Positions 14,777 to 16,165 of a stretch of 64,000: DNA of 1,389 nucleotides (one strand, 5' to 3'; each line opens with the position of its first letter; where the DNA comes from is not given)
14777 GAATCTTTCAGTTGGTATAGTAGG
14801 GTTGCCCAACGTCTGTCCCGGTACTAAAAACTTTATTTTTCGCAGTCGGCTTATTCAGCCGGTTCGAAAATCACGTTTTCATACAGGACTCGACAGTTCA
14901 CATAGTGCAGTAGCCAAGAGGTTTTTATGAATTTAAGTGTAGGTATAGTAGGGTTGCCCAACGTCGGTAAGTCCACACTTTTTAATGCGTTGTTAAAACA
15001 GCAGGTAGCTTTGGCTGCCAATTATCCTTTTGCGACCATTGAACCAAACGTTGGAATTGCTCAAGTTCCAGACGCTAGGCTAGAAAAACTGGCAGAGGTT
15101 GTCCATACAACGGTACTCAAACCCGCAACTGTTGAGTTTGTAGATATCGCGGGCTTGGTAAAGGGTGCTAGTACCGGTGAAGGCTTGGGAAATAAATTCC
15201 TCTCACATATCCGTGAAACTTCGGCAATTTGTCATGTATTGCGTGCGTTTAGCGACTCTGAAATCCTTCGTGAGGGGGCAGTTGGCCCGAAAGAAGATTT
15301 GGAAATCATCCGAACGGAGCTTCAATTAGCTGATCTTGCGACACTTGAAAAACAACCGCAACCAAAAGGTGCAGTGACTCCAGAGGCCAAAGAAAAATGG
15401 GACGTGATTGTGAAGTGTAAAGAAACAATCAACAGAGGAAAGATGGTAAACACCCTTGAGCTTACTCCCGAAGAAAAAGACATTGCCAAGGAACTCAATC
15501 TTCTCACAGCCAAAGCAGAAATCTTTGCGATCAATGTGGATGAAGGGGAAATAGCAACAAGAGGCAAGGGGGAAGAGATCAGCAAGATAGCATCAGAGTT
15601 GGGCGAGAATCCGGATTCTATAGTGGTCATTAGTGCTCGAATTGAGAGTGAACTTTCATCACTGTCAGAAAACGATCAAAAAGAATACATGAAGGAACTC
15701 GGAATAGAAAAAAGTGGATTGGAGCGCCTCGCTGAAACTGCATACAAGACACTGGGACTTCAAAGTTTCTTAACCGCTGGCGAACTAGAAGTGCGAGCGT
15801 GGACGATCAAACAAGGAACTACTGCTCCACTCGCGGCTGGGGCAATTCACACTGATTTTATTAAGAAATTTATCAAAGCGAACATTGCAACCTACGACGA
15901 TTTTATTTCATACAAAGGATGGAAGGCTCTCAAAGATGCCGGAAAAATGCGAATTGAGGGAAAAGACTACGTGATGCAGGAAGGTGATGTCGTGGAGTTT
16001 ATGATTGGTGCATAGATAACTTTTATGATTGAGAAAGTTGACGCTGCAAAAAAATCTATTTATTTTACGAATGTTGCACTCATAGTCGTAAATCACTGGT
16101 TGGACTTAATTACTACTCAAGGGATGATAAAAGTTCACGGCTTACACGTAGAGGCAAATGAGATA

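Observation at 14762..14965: uORF made by duplication of the ychF start: 13 identical N-terminal residues encoded with synonymous differences, ATGA stop-start overlap with ychF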

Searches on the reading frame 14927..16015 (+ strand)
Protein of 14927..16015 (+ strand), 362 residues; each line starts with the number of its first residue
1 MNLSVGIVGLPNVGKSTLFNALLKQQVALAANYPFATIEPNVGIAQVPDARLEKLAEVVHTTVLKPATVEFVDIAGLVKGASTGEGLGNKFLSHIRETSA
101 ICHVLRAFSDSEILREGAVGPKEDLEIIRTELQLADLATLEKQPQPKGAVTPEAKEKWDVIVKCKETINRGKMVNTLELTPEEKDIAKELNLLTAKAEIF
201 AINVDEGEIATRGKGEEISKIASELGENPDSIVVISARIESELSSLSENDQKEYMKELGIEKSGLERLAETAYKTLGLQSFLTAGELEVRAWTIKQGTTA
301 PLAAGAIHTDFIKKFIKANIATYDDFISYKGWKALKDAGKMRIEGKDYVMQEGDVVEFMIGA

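Call 7: find_encoding_contigs(protein=window:14927-16015:+, flank=3000, max_places=10)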
Protein window:14927-16015:+ (362 aa): no gene with exactly this product is on record in the collection.

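Call 9: find_related_loci(query=window:14927-16012:+, collection=genome_contigs, flank=4000)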
Query window:14927-16012:+ (362 aa) in genome_contigs; peptide patterns used: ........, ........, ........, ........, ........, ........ (x = any residue, [..] = any of these).
600 stretches matched a pattern (row limit reached: there are more); 597 encode a relative of the query (tblastn E <= 1e-3); the best 80 are kept; 80 distinct loci.
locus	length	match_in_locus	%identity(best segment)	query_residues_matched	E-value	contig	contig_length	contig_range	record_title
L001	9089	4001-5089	66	1-361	1e-154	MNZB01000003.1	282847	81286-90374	MAG: Candidatus Pacebacteria bacterium CG2_30_36_39 cg2_3.0_scaffold_19_c, whole genome shotgun sequence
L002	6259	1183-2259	63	1-361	1e-145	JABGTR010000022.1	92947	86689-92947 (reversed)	MAG: Candidatus Paceibacterota bacterium isolate SI034_bin135 k141_377468, whole genome shotgun sequence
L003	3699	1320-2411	59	1-361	2e-135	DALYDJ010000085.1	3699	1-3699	MAG TPA_asm: Candidatus Woesebacteria bacterium isolate CTOTU14224 NODE_7420_length_3699_cov_2.826839, whole genome shot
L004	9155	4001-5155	54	1-362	1e-127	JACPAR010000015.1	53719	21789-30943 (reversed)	MAG: Candidatus Levyibacteriota bacterium isolate NC_groundwater_236_Ag_S-0.2um_36_14 S5_GD2017_2_S2_scaffold_1456, whol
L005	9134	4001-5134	55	1-362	2e-127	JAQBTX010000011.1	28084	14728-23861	MAG: bacterium isolate casp150-mb.129 NODE_4507_length_28084_cov_0.092085, whole genome shotgun sequence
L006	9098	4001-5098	57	1-361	1e-127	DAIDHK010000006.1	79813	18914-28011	MAG TPA_asm: Candidatus Levyibacteriota bacterium isolate clean343 NODE_6_length_79813_cov_11.405576, whole genome shotg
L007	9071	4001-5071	54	1-361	2e-124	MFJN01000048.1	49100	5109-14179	MAG: Candidatus Gottesmanbacteria bacterium RIFCSPHIGHO2_02_FULL_40_13 rifcsphigho2_02_scaffold_5746, whole genome shotg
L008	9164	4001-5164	54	1-361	1e-123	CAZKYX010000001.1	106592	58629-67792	MAG TPA_asm: uncultured Gammaproteobacteria bacterium isolate SRP286056_co1_17 genome assembly, contig: NODE_137_length_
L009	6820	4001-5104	55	3-361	3e-122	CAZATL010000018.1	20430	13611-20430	MAG TPA_asm: uncultured Gammaproteobacteria bacterium isolate SRP286056_co3_61 genome assembly, contig: NODE_2415_length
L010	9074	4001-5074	54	1-362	8e-122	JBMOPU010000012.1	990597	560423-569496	MAG: Patescibacteria group bacterium isolate Betzabe_MAG136 MAG136_14, whole genome shotgun sequence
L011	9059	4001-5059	55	3-361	8e-120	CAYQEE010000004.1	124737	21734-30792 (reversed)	MAG TPA_asm: uncultured Gammaproteobacteria bacterium isolate SRP272529_co2_240 genome assembly, contig: NODE_127_length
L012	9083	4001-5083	52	3-360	2e-116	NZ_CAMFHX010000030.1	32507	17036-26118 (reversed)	MAG: uncultured Cetobacterium sp. isolate SRR9109408_bin.14_metaWRAP_v1.3_MAG ERZ12289981.534, whole genome shotgun sequ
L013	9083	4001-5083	51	3-360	2e-115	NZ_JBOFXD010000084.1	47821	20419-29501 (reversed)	MAG: Cetobacterium sp. isolate WFFMC_MAG_535 k139_33174_flag=0_multi=8.1718_len=47821, whole genome shotgun sequence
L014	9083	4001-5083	52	1-358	7e-113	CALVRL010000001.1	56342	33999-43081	MAG: uncultured Bacilli bacterium isolate BRZ_N__bin116 genome assembly, contig: BRZ_N__NODE_1365_length_56342_cov_7.462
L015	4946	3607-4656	53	1-358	1e-113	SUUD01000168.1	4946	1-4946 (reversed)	MAG: Olsenella sp. isolate SIG37 NODE_20675_length_4946_cov_4.940029, whole genome shotgun sequence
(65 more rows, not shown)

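Call 11: find_homologous_proteins(query=window:14927-16012:+, max_evalue=1e-100)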
Query window:14927-16012:+ (362 aa): 2865 proteins with E <= 1e-100 among 8000 candidates; the best 120 are listed.
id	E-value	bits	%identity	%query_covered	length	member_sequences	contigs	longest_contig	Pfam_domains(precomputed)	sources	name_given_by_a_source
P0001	2.8e-229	778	100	100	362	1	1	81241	PF01926.30,PF02421.25,PF06071.20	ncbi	-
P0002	7.7e-185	632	81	100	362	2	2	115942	PF01926.30,PF02421.25,PF06071.20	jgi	jgi:ribosome-binding ATPase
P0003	3.3e-184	630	81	100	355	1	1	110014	PF01926.30,PF02421.25,PF06071.20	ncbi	ncbi:MAG: redox-regulated ATPase YchF [Candidatus Woesebacteria bacterium]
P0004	6.7e-179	612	78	100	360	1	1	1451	PF01926.30,PF02421.25,PF06071.20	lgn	-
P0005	1.4e-176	605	78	100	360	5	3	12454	PF02824.28,PF01926.30,PF02421.25,PF06071.20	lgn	-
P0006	7.1e-175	599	77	100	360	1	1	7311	PF01926.30,PF02421.25,PF06071.20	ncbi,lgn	-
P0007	1.4e-174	598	74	100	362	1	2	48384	PF01926.30,PF02421.25,PF06071.20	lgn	-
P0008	1.2e-170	585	76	100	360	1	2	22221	PF01926.30,PF02421.25,PF06071.20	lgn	-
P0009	2.0e-169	581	76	100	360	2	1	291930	PF01926.30,PF02421.25,PF06071.20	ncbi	-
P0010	9.2e-169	579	75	100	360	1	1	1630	PF01926.30,PF02421.25,PF06071.20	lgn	-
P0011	7.7e-168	576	75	100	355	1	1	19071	PF01926.30,PF02421.25,PF06071.20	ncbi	-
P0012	1.2e-163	562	73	100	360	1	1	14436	PF01926.30,PF02421.25,PF06071.20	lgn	-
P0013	1.3e-163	562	72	100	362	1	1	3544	PF01926.30,PF02421.25,PF06071.20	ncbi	-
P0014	5.0e-163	560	72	100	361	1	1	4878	PF01926.30,PF02421.25,PF06071.20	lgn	-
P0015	5.8e-163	560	73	100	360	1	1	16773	PF02824.28,PF01926.30,PF02421.25,PF06071.20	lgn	-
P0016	5.7e-162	556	72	100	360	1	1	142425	PF01926.30,PF02421.25,PF06071.20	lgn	-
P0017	9.7e-162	556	71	100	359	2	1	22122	PF02824.28,PF01926.30,PF02421.25,PF06071.20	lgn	-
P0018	3.7e-161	554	73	100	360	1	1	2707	PF01926.30,PF02421.25,PF06071.20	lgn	-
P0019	6.2e-161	553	72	100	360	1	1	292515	PF01926.30,PF02421.25,PF06071.20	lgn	-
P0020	5.4e-159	547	70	100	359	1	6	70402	PF01926.30,PF02421.25,PF06071.20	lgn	-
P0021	4.1e-158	544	69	100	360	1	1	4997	PF01926.30,PF02421.25,PF06071.20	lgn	-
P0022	4.9e-158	544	71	99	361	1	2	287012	PF01926.30,PF02421.25,PF06071.20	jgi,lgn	-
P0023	6.2e-158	543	70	100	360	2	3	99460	PF01926.30,PF02421.25,PF06071.20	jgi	jgi:GTP-binding protein YchF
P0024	8.5e-158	543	70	100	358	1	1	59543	PF01926.30,PF02421.25,PF06071.20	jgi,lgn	-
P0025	9.7e-158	543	70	100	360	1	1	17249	PF01926.30,PF02421.25,PF06071.20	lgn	-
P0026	2.3e-157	541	72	100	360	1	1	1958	PF01926.30,PF02421.25,PF06071.20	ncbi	-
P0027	1.2e-156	539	71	100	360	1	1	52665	PF01926.30,PF02421.25,PF06071.20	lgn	-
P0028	2.0e-156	538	70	100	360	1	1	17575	PF01926.30,PF02421.25,PF06071.20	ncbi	-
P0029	2.5e-156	538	70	100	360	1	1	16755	PF01926.30,PF02421.25,PF06071.20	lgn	-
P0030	2.8e-156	538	71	100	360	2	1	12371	PF01926.30,PF02421.25,PF06071.20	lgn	-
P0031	4.0e-156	537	71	100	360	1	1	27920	PF01926.30,PF02421.25,PF06071.20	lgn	-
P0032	3.0e-155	534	69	100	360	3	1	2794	PF01926.30,PF02421.25,PF06071.20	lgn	-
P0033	3.8e-155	534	70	100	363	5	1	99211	PF01926.30,PF02421.25,PF06071.20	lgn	-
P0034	4.3e-155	534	69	99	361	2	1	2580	PF01926.30,PF02421.25,PF06071.20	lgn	-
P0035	6.0e-155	533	69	100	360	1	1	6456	PF02824.28,PF01926.30,PF02421.25,PF06071.20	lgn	-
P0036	9.7e-155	533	70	100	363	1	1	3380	PF01926.30,PF02421.25,PF06071.20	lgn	-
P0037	1.9e-154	532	69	100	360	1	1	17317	PF01926.30,PF02421.25,PF06071.20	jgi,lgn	-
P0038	2.3e-154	531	69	100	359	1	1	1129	PF01926.30,PF02421.25,PF06071.20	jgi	jgi:ribosome-binding ATPase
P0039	3.5e-154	531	68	100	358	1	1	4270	PF01926.30,PF02421.25,PF06071.20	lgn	-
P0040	7.0e-154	530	70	100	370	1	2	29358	PF01926.30,PF02421.25,PF06071.20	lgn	-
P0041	8.2e-154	530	69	100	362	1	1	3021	PF01926.30,PF02421.25,PF06071.20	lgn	-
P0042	9.2e-154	530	69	100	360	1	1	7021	PF02824.28,PF01926.30,PF02421.25,PF06071.20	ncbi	-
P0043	1.0e-153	529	67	100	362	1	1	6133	PF01926.30,PF02421.25,PF06071.20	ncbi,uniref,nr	ncbi:redox-regulated ATPase YchF [Candidatus Cerribacteria bacterium 'Amazon FNV 2010 28 9']|uniref:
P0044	1.3e-153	529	68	100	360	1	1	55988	PF01926.30,PF02421.25,PF06071.20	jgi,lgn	-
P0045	3.3e-153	528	67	100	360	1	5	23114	PF02824.28,PF01926.30,PF02421.25,PF06071.20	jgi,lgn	jgi:GTP-binding protein YchF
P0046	4.4e-153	527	69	100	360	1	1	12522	PF01926.30,PF02421.25,PF06071.20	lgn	-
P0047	6.2e-153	527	70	100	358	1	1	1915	PF01926.30,PF02421.25,PF06071.20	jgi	-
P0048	6.8e-153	527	68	100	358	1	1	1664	PF01926.30,PF02421.25,PF06071.20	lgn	-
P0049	1.3e-152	526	68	99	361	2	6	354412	PF01926.30,PF02421.25,PF06071.20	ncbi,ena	-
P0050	1.6e-152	525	68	100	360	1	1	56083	PF01926.30,PF02421.25,PF06071.20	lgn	-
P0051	1.8e-152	525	67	99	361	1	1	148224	PF01926.30,PF02421.25,PF06071.20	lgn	-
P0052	2.0e-152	525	68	100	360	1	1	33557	PF01926.30,PF02421.25,PF06071.20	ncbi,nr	ncbi:MAG: redox-regulated ATPase YchF [bacterium]|nr:redox-regulated ATPase YchF [bacterium]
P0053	2.0e-152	525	68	100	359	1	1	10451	PF01926.30,PF02421.25,PF06071.20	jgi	jgi:GTP-binding protein YchF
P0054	2.9e-152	525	68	100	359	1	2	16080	PF02824.28,PF01926.30,PF02421.25,PF06071.20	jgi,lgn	jgi:hypothetical protein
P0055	3.5e-152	524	68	100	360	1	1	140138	PF02824.28,PF01926.30,PF02421.25,PF06071.20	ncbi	-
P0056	8.5e-152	523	68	100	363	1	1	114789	PF01926.30,PF02421.25,PF06071.20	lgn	-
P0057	1.1e-151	523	68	100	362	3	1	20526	PF01926.30,PF02421.25,PF06071.20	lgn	-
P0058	1.1e-151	523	67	100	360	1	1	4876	PF02824.28,PF01926.30,PF02421.25,PF06071.20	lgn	-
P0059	1.4e-151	522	68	100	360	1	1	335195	PF02824.28,PF01926.30,PF02421.25,PF06071.20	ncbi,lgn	-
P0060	3.3e-151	521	67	100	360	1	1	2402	PF01926.30,PF02421.25,PF06071.20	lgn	-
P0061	3.5e-151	521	68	100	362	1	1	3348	PF01926.30,PF02421.25,PF06071.20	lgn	-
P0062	3.8e-151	521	66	100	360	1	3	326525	PF01926.30,PF02421.25,PF06071.20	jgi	jgi:ribosome-binding ATPase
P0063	4.5e-151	521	69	100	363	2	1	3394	PF01926.30,PF02421.25,PF06071.20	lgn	-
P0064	5.5e-151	520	68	100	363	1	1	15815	PF01926.30,PF02421.25,PF06071.20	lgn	-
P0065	6.0e-151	520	69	99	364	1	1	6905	PF01926.30,PF02421.25,PF06071.20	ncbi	-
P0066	6.5e-151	520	67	99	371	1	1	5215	PF01926.30,PF02421.25,PF06071.20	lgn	-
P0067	1.0e-150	519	66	100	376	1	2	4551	PF02824.28,PF01926.30,PF02421.25,PF06071.20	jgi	jgi:ribosome-binding ATPase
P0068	1.3e-150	519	67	100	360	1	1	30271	PF01926.30,PF02421.25,PF06071.20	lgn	-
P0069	1.3e-150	519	67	100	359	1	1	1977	PF02824.28,PF01926.30,PF02421.25,PF06071.20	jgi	jgi:GTP-binding protein YchF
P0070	2.2e-150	518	66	100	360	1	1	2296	PF01926.30,PF02421.25,PF06071.20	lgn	-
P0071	2.3e-150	518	68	100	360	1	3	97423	PF01926.30,PF02421.25,PF06071.20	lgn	-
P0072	2.7e-150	518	67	100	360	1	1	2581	PF01926.30,PF02421.25,PF06071.20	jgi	jgi:GTP-binding protein YchF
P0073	3.7e-150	518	65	99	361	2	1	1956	PF01926.30,PF02421.25,PF06071.20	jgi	jgi:GTP-binding protein YchF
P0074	4.6e-150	517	67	100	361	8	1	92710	PF01926.30,PF02421.25,PF06071.20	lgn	-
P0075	6.2e-150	517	67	100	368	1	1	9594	PF01926.30,PF02421.25,PF06071.20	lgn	-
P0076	6.3e-150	517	67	100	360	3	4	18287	PF01926.30,PF02421.25,PF06071.20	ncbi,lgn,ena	-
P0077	7.0e-150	517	65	100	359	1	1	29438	PF01926.30,PF02421.25,PF06071.20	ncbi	-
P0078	7.8e-150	517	67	100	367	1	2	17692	PF01926.30,PF02421.25,PF06071.20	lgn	-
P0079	2.0e-149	515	66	100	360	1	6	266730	PF02824.28,PF01926.30,PF02421.25,PF06071.20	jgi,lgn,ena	-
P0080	2.0e-149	515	67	100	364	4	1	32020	PF01926.30,PF02421.25,PF06071.20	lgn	-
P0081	3.1e-149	515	65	100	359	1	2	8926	PF01926.30,PF02421.25,PF06071.20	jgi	jgi:ribosome-binding ATPase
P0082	3.5e-149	514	67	100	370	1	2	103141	PF01926.30,PF02421.25,PF06071.20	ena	-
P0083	4.5e-149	514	68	100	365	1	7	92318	PF01926.30,PF02421.25,PF06071.20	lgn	-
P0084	1.0e-148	513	68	100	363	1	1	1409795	PF01926.30,PF02421.25,PF06071.20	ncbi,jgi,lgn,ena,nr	ncbi:MAG TPA: redox-regulated ATPase YchF [Vitreimonas sp.]|nr:redox-regulated ATPase YchF [Vitreimo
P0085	1.2e-148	513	69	97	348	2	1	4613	PF02824.28,PF01926.30,PF06071.20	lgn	-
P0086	1.2e-148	513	66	100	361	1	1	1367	PF01926.30,PF02421.25,PF06071.20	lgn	-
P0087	1.4e-148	512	69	100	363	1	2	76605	PF01926.30,PF02421.25,PF06071.20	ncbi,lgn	-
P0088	1.6e-148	512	67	100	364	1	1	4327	PF02824.28,PF01926.30,PF02421.25,PF06071.20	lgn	-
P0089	1.6e-148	512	66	100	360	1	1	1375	PF02824.28,PF01926.30,PF02421.25,PF06071.20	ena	-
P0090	1.7e-148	512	66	100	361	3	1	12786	PF01926.30,PF02421.25,PF06071.20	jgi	-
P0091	2.0e-148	512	68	100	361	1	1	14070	PF02824.28,PF01926.30,PF02421.25,PF06071.20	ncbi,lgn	ncbi:MAG: redox-regulated ATPase YchF [Patescibacteria group bacterium]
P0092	2.4e-148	512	67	100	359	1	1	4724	PF01926.30,PF02421.25,PF06071.20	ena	-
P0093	2.7e-148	512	64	100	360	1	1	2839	PF02824.28,PF01926.30,PF02421.25,PF06071.20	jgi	jgi:ribosome-binding ATPase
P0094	2.7e-148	512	67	100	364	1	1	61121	PF02824.28,PF01926.30,PF02421.25,PF06071.20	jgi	jgi:hypothetical protein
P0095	2.9e-148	511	66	100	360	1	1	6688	PF02824.28,PF01926.30,PF02421.25,PF06071.20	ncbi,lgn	ncbi:redox-regulated ATPase YchF [soil metagenome]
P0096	3.4e-148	511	67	100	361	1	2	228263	PF01926.30,PF02421.25,PF06071.20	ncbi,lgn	-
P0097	3.5e-148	511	67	100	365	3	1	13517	PF01926.30,PF02421.25,PF06071.20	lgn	-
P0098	3.6e-148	511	67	100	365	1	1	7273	PF01926.30,PF02421.25,PF06071.20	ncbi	ncbi:MAG: redox-regulated ATPase YchF [Candidatus Paceibacterota bacterium]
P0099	4.7e-148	511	67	100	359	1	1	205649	PF01926.30,PF02421.25,PF06071.20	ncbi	-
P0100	6.0e-148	510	66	100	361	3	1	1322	PF01926.30,PF02421.25,PF06071.20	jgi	jgi:ribosome-binding ATPase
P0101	6.8e-148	510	63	100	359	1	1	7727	PF01926.30,PF02421.25,PF06071.20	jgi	jgi:ribosome-binding ATPase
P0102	6.9e-148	510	66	100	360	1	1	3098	PF01926.30,PF02421.25,PF06071.20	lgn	-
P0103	1.5e-147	509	66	100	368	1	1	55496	PF01926.30,PF02421.25,PF06071.20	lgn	-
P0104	1.6e-147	509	66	100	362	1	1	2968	PF01926.30,PF02421.25,PF06071.20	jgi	jgi:GTP-binding protein YchF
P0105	2.4e-147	508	64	100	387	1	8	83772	PF01926.30,PF02421.25,PF06071.20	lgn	-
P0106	2.8e-147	508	67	100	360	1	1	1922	PF01926.30,PF02421.25,PF06071.20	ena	-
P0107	3.1e-147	508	65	100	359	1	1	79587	PF02824.28,PF01926.30,PF02421.25,PF06071.20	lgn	-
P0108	4.0e-147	508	66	100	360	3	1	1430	PF01926.30,PF02421.25,PF06071.20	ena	-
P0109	4.4e-147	508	66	100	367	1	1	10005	PF01926.30,PF02421.25,PF06071.20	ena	-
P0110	4.6e-147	508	66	100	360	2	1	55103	PF02824.28,PF01926.30,PF02421.25,PF06071.20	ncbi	-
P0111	5.3e-147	507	66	100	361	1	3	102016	PF01926.30,PF02421.25,PF06071.20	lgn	-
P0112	5.8e-147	507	66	100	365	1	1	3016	PF02824.28,PF01926.30,PF02421.25,PF06071.20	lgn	-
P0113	6.0e-147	507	66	100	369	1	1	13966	PF01926.30,PF02421.25,PF06071.20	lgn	-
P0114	6.1e-147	507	67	100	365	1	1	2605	PF02824.28,PF01926.30,PF02421.25,PF06071.20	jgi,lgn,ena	-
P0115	6.7e-147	507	65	100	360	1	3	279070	PF02824.28,PF01926.30,PF02421.25,PF06071.20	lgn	-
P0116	7.2e-147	507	68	100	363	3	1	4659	PF01926.30,PF02421.25,PF06071.20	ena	-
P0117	7.7e-147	507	67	100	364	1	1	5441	PF01926.30,PF02421.25,PF06071.20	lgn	-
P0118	8.0e-147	507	65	99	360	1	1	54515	PF01926.30,PF02421.25,PF06071.20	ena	-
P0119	8.8e-147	507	64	100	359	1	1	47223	PF01926.30,PF02421.25,PF06071.20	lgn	-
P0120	1.4e-146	506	67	100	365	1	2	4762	PF01926.30,PF02421.25,PF06071.20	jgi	jgi:hypothetical protein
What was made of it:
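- On YchF/OLA1 ATPase (main gene): Call 11: close hits carry PF01926 and PF06071 and are named YchF.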

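Call 12: find_encoding_contigs(protein=P0001, flank=3000, max_places=5)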
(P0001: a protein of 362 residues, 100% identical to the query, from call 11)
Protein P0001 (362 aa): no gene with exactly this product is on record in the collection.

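Call 13: find_encoding_contigs(protein=P0002, flank=3000, max_places=5)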
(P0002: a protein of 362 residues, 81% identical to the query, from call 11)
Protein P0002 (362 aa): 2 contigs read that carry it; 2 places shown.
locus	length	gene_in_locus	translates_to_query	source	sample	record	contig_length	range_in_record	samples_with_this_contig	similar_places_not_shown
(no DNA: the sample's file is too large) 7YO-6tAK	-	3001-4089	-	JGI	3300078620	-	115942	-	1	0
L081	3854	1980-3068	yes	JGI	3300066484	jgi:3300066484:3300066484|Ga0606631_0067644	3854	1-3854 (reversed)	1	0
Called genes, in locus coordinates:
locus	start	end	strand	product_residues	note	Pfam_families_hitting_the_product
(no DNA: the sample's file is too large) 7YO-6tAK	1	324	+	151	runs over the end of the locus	PF00293:NUDIX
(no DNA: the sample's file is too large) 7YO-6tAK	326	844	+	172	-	PF13302:Acetyltransf_3, PF00583:Acetyltransf_1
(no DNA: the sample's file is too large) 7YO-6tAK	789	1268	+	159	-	-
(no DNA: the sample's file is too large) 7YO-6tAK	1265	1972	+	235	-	PF08713:DNA_alkylation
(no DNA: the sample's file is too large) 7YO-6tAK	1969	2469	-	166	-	PF03449:GreA_GreB_N, PF01272:GreA_GreB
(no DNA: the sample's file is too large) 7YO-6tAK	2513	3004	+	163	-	-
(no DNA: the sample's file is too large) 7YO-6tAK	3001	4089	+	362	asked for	PF01926:MMR_HSR1, PF02421:FeoB_N (weak), PF06071:YchF-GTPase_C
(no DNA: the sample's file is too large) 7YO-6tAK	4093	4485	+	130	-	-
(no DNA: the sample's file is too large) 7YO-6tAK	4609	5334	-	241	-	PF02540:NAD_synthase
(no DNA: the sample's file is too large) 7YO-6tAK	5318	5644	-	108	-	-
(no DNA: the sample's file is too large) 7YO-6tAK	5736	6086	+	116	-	PF01250:Ribosomal_S6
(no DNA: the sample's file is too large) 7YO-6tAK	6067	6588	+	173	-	PF00436:SSB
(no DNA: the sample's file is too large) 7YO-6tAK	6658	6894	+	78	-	PF01084:Ribosomal_S18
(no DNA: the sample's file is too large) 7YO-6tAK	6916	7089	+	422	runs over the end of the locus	PF22694:CtpB_N-like, PF00595:PDZ (weak), PF17820:PDZ_6 (weak), PF03572:Peptidase_S41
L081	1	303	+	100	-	?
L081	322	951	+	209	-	PF08713:DNA_alkylation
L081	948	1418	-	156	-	PF03449:GreA_GreB_N, PF01272:GreA_GreB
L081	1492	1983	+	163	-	-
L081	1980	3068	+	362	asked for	PF01926:MMR_HSR1, PF02421:FeoB_N (weak), PF06071:YchF-GTPase_C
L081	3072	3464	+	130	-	-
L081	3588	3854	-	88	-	?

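Call 14: find_encoding_contigs(protein=P0003, flank=3000, max_places=5)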
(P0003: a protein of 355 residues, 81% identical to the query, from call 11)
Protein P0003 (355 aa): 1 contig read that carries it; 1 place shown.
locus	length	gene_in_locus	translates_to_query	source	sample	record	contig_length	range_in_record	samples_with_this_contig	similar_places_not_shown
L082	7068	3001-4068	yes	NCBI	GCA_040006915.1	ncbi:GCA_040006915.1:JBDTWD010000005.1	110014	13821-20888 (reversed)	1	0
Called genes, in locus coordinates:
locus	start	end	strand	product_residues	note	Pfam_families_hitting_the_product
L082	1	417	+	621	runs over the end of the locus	-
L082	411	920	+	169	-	-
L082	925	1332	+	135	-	-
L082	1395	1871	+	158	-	PF07963:N_methyl (weak)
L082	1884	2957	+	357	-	-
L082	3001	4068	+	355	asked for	PF01926:MMR_HSR1, PF02421:FeoB_N (weak), PF06071:YchF-GTPase_C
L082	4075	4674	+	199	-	-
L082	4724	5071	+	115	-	-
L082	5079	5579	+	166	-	-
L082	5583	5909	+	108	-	-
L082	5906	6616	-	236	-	PF02540:NAD_synthase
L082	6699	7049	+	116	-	PF01250:Ribosomal_S6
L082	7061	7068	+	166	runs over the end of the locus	PF00436:SSB, PF22657:SSB_1 (faint)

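Call 19: find_encoding_contigs(protein=P0007, flank=3000, max_places=3)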
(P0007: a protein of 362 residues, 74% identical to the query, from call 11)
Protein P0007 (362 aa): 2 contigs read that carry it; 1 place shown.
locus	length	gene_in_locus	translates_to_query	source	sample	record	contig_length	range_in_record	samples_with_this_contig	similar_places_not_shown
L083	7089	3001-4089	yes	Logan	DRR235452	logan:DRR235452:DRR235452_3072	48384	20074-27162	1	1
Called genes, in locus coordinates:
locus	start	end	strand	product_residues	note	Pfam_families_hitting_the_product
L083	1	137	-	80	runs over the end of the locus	-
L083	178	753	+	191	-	PF01812:5-FTHF_cyc-lig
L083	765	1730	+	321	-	PF00303:Thymidylat_synt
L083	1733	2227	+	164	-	PF00186:DHFR_1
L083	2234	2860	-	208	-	-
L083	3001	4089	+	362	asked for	PF01926:MMR_HSR1, PF02421:FeoB_N (weak), PF06071:YchF-GTPase_C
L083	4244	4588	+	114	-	PF01250:Ribosomal_S6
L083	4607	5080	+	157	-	PF00436:SSB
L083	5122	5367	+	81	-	PF01084:Ribosomal_S18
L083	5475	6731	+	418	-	PF22694:CtpB_N-like (weak), PF00595:PDZ (faint), PF13180:PDZ_2 (weak), PF17820:PDZ_6 (faint), PF03572:Peptidase_S41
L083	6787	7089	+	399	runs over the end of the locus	PF00089:Trypsin, PF13365:Trypsin_2, PF13180:PDZ_2, PF17820:PDZ_6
